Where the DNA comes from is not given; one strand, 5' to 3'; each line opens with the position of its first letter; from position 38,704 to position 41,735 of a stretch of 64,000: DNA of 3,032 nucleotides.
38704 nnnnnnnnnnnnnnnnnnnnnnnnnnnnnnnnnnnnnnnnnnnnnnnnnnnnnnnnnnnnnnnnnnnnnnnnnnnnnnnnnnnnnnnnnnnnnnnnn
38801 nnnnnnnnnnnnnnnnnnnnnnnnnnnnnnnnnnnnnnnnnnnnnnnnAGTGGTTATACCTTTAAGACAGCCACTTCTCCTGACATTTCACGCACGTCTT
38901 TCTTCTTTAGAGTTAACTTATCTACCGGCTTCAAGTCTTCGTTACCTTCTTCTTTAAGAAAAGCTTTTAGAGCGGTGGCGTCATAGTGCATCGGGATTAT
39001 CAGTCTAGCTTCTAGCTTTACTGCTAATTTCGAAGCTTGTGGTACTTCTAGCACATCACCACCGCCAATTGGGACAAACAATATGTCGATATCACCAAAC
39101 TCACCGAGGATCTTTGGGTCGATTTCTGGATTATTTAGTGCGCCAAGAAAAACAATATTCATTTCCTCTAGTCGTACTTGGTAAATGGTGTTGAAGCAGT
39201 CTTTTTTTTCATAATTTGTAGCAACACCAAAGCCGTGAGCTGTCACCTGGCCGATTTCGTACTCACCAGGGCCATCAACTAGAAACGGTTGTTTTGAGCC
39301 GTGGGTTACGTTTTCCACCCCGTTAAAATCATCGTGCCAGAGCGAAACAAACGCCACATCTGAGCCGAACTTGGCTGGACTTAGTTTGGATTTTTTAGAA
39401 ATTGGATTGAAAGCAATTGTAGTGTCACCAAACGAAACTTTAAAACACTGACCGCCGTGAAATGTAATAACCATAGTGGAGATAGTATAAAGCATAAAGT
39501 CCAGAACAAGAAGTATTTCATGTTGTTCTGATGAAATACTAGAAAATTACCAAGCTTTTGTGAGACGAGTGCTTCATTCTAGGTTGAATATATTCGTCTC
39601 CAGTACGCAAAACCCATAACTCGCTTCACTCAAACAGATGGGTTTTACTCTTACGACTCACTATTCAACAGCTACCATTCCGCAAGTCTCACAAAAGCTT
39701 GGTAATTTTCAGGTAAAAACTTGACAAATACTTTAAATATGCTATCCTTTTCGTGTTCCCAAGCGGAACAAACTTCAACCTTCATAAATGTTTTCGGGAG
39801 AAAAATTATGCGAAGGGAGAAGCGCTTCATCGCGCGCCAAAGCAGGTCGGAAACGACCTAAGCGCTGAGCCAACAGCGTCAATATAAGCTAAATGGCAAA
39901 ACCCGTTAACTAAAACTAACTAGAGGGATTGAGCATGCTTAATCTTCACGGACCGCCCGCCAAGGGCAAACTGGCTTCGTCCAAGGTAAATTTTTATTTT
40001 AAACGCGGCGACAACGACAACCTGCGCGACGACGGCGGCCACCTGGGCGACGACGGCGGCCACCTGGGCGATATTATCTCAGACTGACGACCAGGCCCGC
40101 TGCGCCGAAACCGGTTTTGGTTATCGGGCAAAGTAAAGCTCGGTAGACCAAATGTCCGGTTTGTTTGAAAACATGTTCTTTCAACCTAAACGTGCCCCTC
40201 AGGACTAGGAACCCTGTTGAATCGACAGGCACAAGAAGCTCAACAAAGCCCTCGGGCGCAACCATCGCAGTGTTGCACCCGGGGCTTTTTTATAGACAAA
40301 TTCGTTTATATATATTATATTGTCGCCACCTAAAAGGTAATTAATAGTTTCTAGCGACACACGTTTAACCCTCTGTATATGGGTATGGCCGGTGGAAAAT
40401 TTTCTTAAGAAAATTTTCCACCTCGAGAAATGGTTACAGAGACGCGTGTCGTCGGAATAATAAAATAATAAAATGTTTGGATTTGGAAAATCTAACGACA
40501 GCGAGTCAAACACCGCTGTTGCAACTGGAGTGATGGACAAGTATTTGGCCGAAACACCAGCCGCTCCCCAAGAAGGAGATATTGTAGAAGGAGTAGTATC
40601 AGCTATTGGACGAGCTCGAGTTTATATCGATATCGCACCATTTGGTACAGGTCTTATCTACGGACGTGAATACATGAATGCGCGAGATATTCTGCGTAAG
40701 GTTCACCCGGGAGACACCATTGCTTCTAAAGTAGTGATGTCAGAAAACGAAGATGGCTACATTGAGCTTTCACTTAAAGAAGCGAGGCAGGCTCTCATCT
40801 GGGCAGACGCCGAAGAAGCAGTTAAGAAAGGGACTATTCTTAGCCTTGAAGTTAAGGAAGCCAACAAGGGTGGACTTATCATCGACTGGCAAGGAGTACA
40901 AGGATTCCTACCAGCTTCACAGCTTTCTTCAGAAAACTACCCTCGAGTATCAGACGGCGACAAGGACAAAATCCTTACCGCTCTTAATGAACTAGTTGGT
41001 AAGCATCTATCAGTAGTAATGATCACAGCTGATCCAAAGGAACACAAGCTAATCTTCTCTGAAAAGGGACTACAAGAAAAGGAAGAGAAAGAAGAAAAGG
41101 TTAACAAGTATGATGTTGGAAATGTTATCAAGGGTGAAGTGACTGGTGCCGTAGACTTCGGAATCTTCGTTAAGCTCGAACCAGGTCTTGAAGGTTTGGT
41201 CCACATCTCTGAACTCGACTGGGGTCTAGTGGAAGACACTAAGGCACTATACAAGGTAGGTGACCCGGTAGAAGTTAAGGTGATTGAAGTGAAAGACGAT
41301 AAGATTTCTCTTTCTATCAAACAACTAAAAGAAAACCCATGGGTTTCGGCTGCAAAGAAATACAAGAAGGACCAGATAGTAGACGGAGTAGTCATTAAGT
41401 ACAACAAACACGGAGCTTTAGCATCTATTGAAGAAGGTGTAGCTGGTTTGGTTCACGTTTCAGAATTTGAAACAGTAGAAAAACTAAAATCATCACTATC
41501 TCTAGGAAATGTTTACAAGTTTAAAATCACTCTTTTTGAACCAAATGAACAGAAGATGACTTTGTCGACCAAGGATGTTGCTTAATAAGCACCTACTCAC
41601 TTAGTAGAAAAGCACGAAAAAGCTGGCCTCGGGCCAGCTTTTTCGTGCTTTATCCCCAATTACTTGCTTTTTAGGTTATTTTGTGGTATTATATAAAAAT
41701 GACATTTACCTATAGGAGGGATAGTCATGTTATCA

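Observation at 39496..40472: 970-bp non-coding region with its own promoter-like site, small ORFs, GC-rich tandem repeat and strong terminator: candidate ncRNA locus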

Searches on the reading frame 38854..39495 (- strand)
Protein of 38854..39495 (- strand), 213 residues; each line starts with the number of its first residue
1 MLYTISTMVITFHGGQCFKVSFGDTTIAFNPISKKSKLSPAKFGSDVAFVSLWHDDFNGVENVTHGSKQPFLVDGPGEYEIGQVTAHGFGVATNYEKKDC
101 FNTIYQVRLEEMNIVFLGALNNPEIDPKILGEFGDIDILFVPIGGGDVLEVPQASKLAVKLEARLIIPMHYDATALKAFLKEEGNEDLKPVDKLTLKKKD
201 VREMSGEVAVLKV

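Call 12: search_protein_families(library=pfam, proteins=[window:38854-39495:-], max_evalue=0.01)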
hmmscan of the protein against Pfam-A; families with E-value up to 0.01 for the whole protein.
window:38854-39495:- (213 aa): 1 family
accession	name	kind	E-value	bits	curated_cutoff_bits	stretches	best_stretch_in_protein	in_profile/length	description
PF13483.12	Lactamase_B_3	-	2.3e-23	83.4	24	1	10-170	2-160/160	Beta-lactamase superfamily domain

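Call 54: find_encoding_contigs(protein=window:38854-39495:-, flank=3000, max_places=8)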
Protein window:38854-39495:- (213 aa): no gene with exactly this product is on record in the collection.

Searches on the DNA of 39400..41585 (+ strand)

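Call 4: search_rna_families(source=window, start=39400, end=40550, threshold=evalue, max_evalue=10, show_alignments=4)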
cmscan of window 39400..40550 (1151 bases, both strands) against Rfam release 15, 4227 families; matches with E-value up to 10: 8.
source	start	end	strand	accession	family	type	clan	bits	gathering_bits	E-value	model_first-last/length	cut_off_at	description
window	39441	39562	-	RF02555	hveRNA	Gene; rRNA;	-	18.7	90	4.2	1-124/124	no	mt-5S-like H. vermiformis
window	40168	40293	+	RF00514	His_leader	Cis-reg; leader;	-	16.7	49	6.6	1-126/126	no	Histidine operon leader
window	40391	40422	+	RF03912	mir-4659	Gene; miRNA;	-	16.6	92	4.7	22-52/73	no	mir-4659 microRNA precursor family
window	40391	40422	-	RF03912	mir-4659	Gene; miRNA;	-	16.6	92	4.7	22-52/73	no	mir-4659 microRNA precursor family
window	39467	39738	+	RF01493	rli37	Gene; sRNA;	-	15.7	90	2.3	1-247/247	no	Listeria sRNA rli37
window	40203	40370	+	RF00552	rncO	Cis-reg;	-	14.5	43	2.1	1-214/214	no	rncO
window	40388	40423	+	RF04087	MIR5565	Gene; miRNA;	-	14.4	80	10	1-109/109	no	MIR5565 microRNA precursor family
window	40364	40491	+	RF02350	psRNA6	Gene; sRNA;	-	10.9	60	2.6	1-333/333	no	Nitrosomonas sRNA psRNA6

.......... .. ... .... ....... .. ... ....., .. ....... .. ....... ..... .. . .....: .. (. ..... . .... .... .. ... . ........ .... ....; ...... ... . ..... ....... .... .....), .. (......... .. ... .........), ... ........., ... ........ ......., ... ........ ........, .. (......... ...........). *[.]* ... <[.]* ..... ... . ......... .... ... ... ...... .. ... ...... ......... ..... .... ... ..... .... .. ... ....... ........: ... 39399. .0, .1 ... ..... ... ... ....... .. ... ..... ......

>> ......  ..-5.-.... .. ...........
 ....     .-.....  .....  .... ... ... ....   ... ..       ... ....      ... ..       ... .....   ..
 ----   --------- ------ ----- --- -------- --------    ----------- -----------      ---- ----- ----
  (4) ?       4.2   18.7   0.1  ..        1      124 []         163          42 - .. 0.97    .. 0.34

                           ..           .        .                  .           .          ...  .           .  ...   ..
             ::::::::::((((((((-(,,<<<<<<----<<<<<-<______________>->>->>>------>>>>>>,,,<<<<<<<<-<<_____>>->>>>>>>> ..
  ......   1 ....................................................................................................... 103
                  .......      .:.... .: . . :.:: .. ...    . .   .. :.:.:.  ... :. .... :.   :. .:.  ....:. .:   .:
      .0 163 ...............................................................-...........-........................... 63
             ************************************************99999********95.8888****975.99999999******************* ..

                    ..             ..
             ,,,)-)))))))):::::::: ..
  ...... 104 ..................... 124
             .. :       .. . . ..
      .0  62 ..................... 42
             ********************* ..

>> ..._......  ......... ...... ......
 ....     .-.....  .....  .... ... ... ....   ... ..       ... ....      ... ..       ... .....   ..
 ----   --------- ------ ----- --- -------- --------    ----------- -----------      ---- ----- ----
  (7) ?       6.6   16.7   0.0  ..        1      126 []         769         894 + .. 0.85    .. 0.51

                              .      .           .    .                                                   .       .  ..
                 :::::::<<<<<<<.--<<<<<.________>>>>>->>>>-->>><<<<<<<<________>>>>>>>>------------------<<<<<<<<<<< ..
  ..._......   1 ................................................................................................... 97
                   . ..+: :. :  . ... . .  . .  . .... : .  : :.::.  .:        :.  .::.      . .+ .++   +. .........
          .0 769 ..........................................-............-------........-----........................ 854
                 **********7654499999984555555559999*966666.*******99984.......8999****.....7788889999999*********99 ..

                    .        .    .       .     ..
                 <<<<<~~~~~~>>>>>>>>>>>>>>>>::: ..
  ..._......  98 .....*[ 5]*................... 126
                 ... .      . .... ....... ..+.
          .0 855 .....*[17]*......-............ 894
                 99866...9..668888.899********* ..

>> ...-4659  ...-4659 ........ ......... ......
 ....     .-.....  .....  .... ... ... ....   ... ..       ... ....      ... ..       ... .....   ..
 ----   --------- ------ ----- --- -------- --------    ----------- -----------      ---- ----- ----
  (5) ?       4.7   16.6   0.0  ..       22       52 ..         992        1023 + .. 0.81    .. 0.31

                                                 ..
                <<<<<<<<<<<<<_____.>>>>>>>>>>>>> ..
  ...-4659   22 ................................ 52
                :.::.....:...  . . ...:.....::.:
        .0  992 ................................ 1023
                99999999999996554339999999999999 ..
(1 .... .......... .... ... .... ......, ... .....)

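Call 16: search_rna_families(sources=[L063, L003, L001, L006, L002, L005, L004, L007, L009, L010, L011, L016, L018, L022, L025, L027], threshold=gathering)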
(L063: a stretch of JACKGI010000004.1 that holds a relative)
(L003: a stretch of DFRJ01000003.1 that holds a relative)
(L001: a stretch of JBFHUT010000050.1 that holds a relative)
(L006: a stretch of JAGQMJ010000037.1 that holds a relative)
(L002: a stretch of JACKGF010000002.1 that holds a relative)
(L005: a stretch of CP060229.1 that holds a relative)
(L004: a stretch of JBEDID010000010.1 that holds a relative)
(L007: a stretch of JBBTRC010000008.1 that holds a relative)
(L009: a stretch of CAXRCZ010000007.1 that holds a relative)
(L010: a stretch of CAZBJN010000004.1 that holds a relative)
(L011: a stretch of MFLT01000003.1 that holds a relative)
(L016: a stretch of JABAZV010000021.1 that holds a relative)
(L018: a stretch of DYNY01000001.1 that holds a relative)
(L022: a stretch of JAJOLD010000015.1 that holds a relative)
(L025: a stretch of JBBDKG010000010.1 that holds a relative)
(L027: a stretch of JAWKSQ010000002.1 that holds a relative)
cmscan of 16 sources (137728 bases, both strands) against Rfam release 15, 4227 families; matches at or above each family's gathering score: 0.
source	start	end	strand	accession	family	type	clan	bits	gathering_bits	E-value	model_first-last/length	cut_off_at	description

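Call 76: build_rna_model(alignment_id=A1, structure=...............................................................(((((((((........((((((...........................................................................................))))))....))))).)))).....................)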
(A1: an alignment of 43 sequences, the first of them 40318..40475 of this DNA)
Model R1 built from alignment A1 (43 sequences, 218 columns); structure: as given.
model positions 126; base pairs 15; branch points 0; effective number of sequences 2.41; information 0.59 bits per position. Calibrated on 0.2 Mb of random sequence (short: E-values are rough).
structure used (alignment columns):
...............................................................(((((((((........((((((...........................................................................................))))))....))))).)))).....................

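Call 77: search_with_rna_model(model_id=R1, sources=[window, L001, L002, L003, L004, L005, L006, L007, L008, L009, L010, L011, L012, L013, L014, L015, L016, L017, L018, L019, L020, L021, L022, L023, L024, L025, L026, L027, L028, L029, L030, L031, L032, L033, L034, L035, L036, L037, L038, L039, L040, L041, L042, L043, L044, L045, L046, L047, L048, L049, L050, L051, L052, L053, L054, L055, L056, L057, L058, L059, L060, L061, L062, L064, L065, L066, L067, L068, L069, L070, L071, L072, L075, L076, L077, L087, L108, L114, L125, L150, L183, L206, L207, L208], max_evalue=0.01, make_alignment=true)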
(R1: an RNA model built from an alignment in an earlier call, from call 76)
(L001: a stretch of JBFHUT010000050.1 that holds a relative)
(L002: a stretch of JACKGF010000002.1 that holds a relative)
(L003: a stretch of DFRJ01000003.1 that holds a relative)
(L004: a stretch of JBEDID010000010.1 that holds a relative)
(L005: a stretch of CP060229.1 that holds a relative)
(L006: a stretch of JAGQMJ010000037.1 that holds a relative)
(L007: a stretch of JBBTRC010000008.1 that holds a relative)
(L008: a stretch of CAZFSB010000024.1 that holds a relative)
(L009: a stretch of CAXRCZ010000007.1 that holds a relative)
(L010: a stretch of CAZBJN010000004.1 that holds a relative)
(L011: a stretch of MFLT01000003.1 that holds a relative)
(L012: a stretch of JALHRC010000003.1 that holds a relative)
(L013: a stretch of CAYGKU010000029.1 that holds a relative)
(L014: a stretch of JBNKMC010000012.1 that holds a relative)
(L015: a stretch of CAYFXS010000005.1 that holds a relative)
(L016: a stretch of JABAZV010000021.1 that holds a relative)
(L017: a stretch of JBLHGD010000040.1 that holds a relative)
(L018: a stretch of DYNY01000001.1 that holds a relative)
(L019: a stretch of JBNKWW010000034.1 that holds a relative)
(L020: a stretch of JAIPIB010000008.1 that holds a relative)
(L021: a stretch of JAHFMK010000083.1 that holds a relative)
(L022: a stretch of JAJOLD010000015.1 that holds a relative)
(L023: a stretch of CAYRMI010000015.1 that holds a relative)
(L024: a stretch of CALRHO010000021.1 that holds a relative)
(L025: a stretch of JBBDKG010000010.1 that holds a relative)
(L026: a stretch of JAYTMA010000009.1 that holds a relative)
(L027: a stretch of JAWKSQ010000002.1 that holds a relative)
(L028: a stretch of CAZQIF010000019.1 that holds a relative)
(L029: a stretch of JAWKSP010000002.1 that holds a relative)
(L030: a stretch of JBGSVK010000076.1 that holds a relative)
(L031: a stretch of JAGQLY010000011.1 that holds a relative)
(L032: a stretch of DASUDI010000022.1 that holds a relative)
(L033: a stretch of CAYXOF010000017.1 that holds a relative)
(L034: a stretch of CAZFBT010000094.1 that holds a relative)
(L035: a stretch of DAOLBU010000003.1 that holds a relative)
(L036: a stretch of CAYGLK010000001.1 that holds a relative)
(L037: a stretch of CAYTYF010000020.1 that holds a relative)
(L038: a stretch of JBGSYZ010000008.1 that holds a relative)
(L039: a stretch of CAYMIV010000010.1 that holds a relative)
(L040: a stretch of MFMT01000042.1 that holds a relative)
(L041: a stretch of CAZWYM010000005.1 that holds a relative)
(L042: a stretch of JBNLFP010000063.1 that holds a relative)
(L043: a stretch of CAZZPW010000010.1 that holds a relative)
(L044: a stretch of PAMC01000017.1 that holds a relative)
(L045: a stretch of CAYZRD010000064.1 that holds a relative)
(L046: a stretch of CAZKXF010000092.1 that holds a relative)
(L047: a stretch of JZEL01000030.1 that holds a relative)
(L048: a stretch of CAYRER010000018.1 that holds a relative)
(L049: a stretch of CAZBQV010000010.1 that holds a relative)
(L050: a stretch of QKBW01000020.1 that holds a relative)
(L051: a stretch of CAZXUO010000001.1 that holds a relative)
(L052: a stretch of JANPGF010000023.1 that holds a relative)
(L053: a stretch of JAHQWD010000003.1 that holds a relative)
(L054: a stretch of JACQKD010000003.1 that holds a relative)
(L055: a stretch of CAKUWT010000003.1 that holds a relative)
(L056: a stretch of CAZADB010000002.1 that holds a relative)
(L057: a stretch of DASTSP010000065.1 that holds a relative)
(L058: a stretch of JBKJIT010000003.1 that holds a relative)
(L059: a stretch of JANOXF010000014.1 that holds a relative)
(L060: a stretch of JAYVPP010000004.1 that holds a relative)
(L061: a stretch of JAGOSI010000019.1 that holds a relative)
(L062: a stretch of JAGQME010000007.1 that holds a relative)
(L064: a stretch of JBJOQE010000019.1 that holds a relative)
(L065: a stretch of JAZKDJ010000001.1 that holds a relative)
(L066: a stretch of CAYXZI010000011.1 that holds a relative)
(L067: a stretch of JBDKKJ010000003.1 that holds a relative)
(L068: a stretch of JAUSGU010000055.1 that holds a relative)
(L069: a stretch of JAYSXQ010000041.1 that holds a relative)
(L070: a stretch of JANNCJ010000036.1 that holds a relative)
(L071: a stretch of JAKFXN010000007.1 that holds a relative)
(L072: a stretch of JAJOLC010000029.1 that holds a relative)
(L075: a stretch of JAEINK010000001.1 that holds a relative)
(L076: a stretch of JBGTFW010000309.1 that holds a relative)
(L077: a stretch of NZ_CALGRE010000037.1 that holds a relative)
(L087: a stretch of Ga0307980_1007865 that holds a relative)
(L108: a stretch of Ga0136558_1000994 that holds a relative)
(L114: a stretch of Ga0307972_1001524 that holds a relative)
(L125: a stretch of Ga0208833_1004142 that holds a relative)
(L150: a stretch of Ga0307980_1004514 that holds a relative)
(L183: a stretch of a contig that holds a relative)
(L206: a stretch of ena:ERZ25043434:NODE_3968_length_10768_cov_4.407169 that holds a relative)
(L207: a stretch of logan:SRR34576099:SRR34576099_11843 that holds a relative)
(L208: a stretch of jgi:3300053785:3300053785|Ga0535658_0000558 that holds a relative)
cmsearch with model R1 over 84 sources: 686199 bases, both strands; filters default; matches with E-value up to 0.01: 72.
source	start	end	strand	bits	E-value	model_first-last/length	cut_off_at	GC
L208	2878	3003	+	135.1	1.5e-26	1-126/126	no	0.44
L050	3843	3969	+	127.6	7.1e-25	1-126/126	no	0.46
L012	2649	2773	+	127.2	8.5e-25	1-126/126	no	0.49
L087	717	842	+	127.1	8.9e-25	1-126/126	no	0.42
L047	3869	3995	+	124.5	3.4e-24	1-126/126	no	0.41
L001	3836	3989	+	123.7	5.1e-24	1-126/126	no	0.43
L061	3868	3994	+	123.2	6.8e-24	1-126/126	no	0.43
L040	3819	3974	+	122.5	9.5e-24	1-126/126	no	0.42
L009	3885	4009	+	121.5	1.6e-23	1-126/126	no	0.5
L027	3857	3981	+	121.4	1.7e-23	1-126/126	no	0.46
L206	2403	2568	+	121.3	1.7e-23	1-126/126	no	0.45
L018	3830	3956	+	120.8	2.3e-23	1-126/126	no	0.43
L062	3872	3996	+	119.9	3.6e-23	1-126/126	no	0.42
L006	3834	4001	+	119.8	3.7e-23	1-126/126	no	0.41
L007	3826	3994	+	119.5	4.5e-23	1-126/126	no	0.5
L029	3836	4004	+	119.3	4.9e-23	1-126/126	no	0.41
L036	3876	4000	+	118.2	8.4e-23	1-126/126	no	0.45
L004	3862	4028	+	118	9.4e-23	1-126/126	no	0.45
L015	3782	3929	+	117.8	1e-22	1-126/126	no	0.38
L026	3830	3957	+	115.9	2.8e-22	1-126/126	no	0.44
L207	2844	3001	+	115.9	2.9e-22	1-126/126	no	0.46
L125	1850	1976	+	115.8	3e-22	1-126/126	no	0.52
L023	1855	1979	+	115.7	3e-22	1-126/126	no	0.46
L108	10711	10866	-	115.3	3.8e-22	1-126/126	no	0.38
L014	59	218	+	115.3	3.9e-22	1-126/126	no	0.45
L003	3846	4003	+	115.1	4.2e-22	1-126/126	no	0.39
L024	3851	3977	+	114.5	5.9e-22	1-126/126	no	0.5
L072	3399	3564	+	114.4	6.1e-22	1-126/126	no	0.45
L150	1482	1606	+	113.7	8.6e-22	1-126/126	no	0.45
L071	3866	3990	+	113.6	9.1e-22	1-126/126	no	0.46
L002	3837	4001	+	112.3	1.8e-21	1-126/126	no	0.45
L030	2879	3002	+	112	2.1e-21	1-126/126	no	0.42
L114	4981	5104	+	111.8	2.3e-21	1-126/126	no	0.49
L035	3866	3990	+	111.5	2.6e-21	1-126/126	no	0.43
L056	3872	3997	+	110.9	3.7e-21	1-126/126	no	0.4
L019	3839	3998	+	110.8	3.9e-21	1-126/126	no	0.46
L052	3862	3987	+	110.5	4.4e-21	1-126/126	no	0.47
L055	3817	3981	+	109.8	6.4e-21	1-126/126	no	0.41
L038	3787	3940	+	108.6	1.2e-20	1-126/126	no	0.49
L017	1010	1136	+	107.6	2e-20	1-126/126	no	0.47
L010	3883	4009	+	105.9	4.7e-20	1-126/126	no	0.46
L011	3883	4009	+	105.6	5.5e-20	1-126/126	no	0.47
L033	3798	3958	+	103.9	1.3e-19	1-126/126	no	0.49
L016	3737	3915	+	98.9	1.7e-18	1-126/126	no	0.53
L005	3836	4004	+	96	7.6e-18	1-126/126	no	0.47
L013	3843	3976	+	92.7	4e-17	1-126/126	no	0.4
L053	3758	3882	+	91.3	8.3e-17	1-126/126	no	0.43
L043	3832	3979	+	86.3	1.1e-15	1-126/126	no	0.56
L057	1145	1270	+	85.6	1.5e-15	1-126/126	no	0.52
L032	3806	3930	+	84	3.6e-15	1-126/126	no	0.42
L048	3760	3885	+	81.4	1.4e-14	1-126/126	no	0.48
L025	3816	3941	+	80.1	2.6e-14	1-126/126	no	0.48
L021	1366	1489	+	79.1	4.3e-14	1-126/126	no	0.44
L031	1093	1215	+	76.9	1.4e-13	1-126/126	no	0.5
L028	3769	3893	+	71.2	2.5e-12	1-126/126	no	0.45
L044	251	370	+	70.2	4.2e-12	1-126/126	no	0.52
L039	3767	3893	+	69.5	6.1e-12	1-126/126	no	0.49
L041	3631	3752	+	68.9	8.3e-12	1-126/126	no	0.43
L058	3783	3907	+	67.9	1.4e-11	1-126/126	no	0.44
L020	939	1063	+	62.9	1.8e-10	1-126/126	no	0.48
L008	848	1016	+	62.9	1.8e-10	1-126/126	no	0.46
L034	345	466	+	62.1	2.6e-10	1-126/126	no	0.52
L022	3775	3900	+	58.2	1.9e-09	1-126/126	no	0.41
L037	3857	3982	+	49.6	1.6e-07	1-126/126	no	0.54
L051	3805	3928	+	46.7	7.1e-07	1-126/126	no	0.5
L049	3807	3931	+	43.2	4.2e-06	1-126/126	no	0.5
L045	469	589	+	37.4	8.6e-05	1-126/126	no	0.46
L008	1039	1207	+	34.6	0.00036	1-126/126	no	0.43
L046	74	197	+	33.9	0.00049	1-126/126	no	0.55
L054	3827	3950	+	31.1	0.0021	1-126/126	no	0.52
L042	2950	3063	+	29.6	0.0047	1-126/126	no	0.46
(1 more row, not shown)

Alignment A2: 72 matches aligned to the model, 251 columns, each read 5' to 3' on its own strand. Consensus structure (alignment columns), stored with it:
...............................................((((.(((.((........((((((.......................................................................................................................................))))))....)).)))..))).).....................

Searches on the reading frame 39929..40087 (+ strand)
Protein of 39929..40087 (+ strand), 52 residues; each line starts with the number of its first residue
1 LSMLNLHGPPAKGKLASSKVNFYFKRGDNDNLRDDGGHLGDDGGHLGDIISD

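Call 12: search_protein_families(library=pfam, proteins=[window:39929-40087:+], max_evalue=0.01)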
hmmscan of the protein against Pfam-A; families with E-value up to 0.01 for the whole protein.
window:39929-40087:+ (52 aa): 0 families

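Call 36: find_encoding_contigs(protein=window:39935-40087:+, flank=3000, max_places=10)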
Protein window:39935-40087:+ (50 aa): 1 contig read that carries it; 1 place shown.
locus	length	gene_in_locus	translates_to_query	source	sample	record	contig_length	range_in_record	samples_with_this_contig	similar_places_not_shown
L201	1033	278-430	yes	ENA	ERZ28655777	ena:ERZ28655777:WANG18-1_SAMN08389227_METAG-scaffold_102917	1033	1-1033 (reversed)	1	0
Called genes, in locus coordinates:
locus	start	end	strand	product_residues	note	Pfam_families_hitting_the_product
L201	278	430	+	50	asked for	-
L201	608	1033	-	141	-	?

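Call 53: find_homologous_proteins(query=window:39935-40087:+, max_evalue=10)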
Query window:39935-40087:+ (50 aa): 1 proteins with E <= 10 among 1 candidates.
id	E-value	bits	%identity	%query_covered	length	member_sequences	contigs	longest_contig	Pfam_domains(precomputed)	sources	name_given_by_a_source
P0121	3.4e-18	82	97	78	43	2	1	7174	-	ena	-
